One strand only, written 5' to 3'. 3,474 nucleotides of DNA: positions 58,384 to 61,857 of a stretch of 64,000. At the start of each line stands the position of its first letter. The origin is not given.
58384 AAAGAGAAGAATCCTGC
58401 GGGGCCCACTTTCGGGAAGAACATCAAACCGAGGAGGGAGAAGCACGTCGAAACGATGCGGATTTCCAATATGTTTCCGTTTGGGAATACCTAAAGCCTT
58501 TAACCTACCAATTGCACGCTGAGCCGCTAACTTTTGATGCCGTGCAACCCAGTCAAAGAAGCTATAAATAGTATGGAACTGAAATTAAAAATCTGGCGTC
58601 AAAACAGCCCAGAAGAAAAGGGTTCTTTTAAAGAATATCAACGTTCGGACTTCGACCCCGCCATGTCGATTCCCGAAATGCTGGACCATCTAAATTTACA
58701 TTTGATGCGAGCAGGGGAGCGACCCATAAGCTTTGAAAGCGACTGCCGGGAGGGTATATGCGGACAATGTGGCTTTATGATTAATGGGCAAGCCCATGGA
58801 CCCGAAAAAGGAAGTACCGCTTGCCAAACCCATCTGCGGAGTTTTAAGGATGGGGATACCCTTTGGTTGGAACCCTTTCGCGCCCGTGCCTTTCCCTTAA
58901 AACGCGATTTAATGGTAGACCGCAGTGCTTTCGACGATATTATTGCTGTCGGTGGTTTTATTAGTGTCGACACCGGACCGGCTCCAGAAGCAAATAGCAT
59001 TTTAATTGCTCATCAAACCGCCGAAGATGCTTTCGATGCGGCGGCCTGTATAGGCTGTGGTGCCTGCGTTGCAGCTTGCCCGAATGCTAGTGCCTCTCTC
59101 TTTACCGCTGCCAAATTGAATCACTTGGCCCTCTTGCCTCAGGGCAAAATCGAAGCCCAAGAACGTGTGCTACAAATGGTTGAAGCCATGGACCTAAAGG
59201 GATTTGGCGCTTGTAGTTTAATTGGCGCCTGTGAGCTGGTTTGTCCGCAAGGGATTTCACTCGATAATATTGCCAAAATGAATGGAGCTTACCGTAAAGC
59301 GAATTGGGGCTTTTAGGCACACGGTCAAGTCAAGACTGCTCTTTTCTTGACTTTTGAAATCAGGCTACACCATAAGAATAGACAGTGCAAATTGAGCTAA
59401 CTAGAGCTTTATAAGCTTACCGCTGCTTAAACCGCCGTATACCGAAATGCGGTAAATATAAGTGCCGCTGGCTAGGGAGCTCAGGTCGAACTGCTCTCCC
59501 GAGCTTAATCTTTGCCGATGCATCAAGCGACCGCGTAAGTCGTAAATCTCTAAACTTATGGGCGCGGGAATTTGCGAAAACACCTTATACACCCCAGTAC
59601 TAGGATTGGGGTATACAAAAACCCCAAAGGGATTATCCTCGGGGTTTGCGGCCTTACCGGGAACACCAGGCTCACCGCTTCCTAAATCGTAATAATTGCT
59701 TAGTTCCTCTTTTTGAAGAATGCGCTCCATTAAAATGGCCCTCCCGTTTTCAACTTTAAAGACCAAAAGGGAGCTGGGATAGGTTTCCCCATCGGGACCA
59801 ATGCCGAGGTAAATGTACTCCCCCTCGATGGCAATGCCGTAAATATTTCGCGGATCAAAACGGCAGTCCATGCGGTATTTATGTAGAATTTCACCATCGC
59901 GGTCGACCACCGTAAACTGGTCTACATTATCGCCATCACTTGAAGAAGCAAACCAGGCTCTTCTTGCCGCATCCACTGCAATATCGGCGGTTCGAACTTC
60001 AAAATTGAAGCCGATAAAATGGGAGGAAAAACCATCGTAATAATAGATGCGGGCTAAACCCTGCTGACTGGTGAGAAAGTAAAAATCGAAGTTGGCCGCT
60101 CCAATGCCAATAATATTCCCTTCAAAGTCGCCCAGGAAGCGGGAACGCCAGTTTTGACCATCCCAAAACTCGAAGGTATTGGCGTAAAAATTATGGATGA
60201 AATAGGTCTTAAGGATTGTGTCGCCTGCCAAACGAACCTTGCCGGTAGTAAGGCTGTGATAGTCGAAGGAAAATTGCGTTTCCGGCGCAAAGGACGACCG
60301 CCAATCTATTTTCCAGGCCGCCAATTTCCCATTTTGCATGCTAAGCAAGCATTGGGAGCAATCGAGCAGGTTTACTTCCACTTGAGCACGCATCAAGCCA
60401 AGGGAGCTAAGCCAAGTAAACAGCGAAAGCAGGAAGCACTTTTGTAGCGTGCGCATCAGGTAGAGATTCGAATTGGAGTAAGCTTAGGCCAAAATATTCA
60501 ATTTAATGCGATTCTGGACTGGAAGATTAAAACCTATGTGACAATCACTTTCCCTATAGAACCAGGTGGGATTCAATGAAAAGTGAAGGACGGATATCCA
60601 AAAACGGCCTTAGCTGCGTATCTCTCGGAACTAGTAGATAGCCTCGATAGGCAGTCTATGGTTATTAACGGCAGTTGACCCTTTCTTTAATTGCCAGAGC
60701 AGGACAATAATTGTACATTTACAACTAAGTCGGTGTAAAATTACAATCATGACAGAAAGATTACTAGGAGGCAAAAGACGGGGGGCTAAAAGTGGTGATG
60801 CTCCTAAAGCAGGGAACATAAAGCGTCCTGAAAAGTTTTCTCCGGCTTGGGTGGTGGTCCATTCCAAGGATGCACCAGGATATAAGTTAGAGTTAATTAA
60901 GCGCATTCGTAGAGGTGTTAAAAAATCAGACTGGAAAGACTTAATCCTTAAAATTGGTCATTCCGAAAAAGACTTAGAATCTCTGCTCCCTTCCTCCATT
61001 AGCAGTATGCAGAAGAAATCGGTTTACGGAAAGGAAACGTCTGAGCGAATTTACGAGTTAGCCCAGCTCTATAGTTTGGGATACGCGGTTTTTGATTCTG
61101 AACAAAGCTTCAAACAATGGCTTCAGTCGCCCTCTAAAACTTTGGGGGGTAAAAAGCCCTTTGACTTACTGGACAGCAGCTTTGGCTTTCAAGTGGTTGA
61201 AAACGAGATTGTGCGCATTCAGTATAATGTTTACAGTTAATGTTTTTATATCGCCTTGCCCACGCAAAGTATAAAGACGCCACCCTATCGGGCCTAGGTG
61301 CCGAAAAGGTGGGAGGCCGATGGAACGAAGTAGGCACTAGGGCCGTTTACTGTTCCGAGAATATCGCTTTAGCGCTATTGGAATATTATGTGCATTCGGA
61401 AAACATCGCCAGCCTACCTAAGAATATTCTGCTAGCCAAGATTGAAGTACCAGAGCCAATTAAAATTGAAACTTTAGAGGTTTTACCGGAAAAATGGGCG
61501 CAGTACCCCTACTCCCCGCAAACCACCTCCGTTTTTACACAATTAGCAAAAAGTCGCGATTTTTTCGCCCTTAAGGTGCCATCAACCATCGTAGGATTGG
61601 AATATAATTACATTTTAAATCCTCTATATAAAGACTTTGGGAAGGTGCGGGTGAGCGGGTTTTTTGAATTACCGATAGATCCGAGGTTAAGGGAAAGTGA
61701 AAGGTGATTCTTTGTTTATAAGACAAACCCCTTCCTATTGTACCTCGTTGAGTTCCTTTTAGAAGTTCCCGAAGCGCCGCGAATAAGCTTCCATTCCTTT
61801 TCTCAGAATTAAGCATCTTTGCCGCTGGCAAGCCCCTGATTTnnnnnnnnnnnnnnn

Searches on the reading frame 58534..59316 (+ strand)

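Call 40: search_protein_families(library=pfam, proteins=[window:58534-59316:+])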
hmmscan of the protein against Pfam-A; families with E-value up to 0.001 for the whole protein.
window:58534-59316:+ (260 aa): 15 families
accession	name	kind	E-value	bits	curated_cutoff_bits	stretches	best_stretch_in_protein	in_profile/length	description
PF13085.11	Fer2_3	-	4.1e-20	72.2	27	1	17-133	1-105/107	2Fe-2S iron-sulfur cluster binding domain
PF13183.11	Fer4_8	-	9.4e-10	39.3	27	1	169-241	2-68/68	4Fe-4S dicluster domain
PF13237.11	Fer4_10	-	1.9e-08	34.6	25.5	1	167-238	4-53/53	4Fe-4S dicluster domain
PF12838.12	Fer4_7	-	2.6e-08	34.6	27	1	172-241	2-52/52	4Fe-4S dicluster domain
PF13187.11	Fer4_9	-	5.6e-08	33.1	27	1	164-184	34-49/52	4Fe-4S dicluster domain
PF13534.11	Fer4_17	-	3.5e-07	31.1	22.2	1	171-242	1-61/61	4Fe-4S dicluster domain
PF00037.32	Fer4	-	5e-06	26.5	21.1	1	167-184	3-20/24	4Fe-4S binding domain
PF12837.12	Fer4_6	-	1e-05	25.7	25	1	167-184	4-21/24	4Fe-4S binding domain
PF12797.12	Fer4_2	-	1.2e-05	25.4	24.5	1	166-183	4-21/22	4Fe-4S binding domain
PF13484.11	Fer4_16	-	9e-05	23.6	30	1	172-239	2-65/66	4Fe-4S double cluster binding domain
PF25160.1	LdpA_Fe-S-bd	-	0.00019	21.6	27.6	0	168-185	24-41/49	LdpA Fe-S cluster-binding domain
PF13746.11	Fer4_18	-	0.00028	21.5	27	0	166-184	55-73/114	4Fe-4S dicluster domain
PF00111.32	Fer2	-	0.00034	20.9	21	1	58-101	23-76/77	2Fe-2S iron-sulfur cluster binding domain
PF13459.11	Fer4_15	-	0.00039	21.5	22.4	0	167-184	3-20/66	4Fe-4S single cluster domain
PF14697.11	Fer4_21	-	0.00044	20.8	35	1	168-194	4-30/59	4Fe-4S dicluster domain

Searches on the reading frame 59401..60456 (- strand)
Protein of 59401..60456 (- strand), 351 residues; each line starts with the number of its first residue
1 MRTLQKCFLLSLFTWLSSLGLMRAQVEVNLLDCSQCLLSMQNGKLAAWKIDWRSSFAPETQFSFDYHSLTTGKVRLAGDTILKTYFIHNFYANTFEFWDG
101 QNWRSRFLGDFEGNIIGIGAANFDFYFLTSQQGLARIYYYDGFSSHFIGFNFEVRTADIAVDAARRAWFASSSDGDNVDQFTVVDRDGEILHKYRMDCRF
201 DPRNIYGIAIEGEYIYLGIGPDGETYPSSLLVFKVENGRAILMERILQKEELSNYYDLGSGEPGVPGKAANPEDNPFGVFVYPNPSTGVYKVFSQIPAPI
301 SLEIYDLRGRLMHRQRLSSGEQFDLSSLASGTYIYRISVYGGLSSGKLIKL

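Call 40: search_protein_families(library=pfam, proteins=[window:59401-60456:-])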
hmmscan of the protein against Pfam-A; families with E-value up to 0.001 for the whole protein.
window:59401-60456:- (351 aa): 1 family
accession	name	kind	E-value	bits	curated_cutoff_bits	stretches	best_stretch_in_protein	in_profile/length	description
PF18962.6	Por_Secre_tail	-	3.8e-09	37.2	27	1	281-343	1-68/75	Secretion system C-terminal sorting domain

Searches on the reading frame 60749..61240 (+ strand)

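Call 40: search_protein_families(library=pfam, proteins=[window:60749-61240:+])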
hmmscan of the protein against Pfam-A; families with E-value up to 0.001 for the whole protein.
window:60749-61240:+ (163 aa): 1 family
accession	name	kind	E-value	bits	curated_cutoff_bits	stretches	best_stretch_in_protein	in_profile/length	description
PF09722.15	Xre_MbcA_ParS_C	-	1.1e-12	48.1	24.5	1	111-159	2-50/51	Antitoxin Xre/MbcA/ParS C-terminal toxin-binding domain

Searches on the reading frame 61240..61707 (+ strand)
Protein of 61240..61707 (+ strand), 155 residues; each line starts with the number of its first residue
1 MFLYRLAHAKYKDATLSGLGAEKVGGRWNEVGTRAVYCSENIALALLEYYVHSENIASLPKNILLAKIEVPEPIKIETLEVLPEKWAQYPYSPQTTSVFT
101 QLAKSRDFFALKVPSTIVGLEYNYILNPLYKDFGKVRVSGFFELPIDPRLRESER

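Call 40: search_protein_families(library=pfam, proteins=[window:61240-61707:+])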
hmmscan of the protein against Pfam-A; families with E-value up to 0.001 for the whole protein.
window:61240-61707:+ (155 aa): 1 family
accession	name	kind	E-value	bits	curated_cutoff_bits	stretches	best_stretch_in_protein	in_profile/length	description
PF08808.17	RES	-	7.6e-21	75.2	23.2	1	3-138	2-147/157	RES domain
